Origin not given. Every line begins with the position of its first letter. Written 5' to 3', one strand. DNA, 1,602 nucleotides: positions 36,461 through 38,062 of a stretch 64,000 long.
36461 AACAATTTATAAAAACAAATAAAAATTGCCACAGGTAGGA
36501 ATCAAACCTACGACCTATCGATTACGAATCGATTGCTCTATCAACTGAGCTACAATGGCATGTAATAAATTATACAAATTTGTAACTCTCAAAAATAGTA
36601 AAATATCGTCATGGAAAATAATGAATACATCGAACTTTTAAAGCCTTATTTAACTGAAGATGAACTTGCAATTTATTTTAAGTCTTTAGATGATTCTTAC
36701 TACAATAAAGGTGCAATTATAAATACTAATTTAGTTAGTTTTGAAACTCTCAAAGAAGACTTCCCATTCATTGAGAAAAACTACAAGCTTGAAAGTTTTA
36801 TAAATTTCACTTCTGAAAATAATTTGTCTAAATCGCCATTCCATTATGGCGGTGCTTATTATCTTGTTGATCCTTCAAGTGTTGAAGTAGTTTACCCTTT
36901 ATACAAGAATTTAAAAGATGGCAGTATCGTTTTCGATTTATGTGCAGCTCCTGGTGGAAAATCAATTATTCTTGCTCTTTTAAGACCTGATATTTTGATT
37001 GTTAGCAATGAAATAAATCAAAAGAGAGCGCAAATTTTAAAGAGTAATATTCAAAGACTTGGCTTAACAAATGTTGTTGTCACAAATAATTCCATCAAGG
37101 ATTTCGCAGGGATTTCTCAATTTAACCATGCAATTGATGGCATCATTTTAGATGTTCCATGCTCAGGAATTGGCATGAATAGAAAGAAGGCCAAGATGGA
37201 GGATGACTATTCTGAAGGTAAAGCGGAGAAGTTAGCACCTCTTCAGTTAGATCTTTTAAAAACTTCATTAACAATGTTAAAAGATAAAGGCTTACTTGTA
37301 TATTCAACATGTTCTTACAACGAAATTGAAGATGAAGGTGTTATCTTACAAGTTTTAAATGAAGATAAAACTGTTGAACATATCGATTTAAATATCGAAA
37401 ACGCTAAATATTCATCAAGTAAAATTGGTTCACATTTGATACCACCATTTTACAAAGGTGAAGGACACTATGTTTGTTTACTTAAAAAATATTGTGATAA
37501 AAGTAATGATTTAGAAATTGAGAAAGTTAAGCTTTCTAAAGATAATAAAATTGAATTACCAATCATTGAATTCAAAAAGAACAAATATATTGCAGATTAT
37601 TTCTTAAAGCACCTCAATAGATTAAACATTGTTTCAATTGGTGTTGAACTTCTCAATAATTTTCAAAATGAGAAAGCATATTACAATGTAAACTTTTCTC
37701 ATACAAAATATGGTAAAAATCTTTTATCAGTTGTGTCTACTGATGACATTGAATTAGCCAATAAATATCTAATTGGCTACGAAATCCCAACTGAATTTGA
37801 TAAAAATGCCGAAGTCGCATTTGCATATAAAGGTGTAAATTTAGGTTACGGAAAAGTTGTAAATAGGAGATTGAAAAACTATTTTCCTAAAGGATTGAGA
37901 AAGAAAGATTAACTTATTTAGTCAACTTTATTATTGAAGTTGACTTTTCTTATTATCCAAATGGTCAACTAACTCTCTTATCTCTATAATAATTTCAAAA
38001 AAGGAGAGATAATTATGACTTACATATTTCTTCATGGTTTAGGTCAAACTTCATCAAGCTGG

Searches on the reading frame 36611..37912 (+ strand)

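Call 75: search_protein_families(library=pfam, proteins=[window:36611-37912:+], max_evalue=0.00001)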
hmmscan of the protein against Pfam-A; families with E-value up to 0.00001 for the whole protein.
window:36611-37912:+ (433 aa): 2 families
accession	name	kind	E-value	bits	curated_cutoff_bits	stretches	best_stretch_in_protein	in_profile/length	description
PF01189.24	Methyltr_RsmB-F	-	1.2e-38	133.3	27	1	100-291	5-198/199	16S rRNA methyltransferase RsmB/F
PF13636.12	Methyltranf_PUA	-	1.2e-11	44.8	27.6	1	383-431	1-49/49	RNA-binding PUA-like domain of methyltransferase RsmF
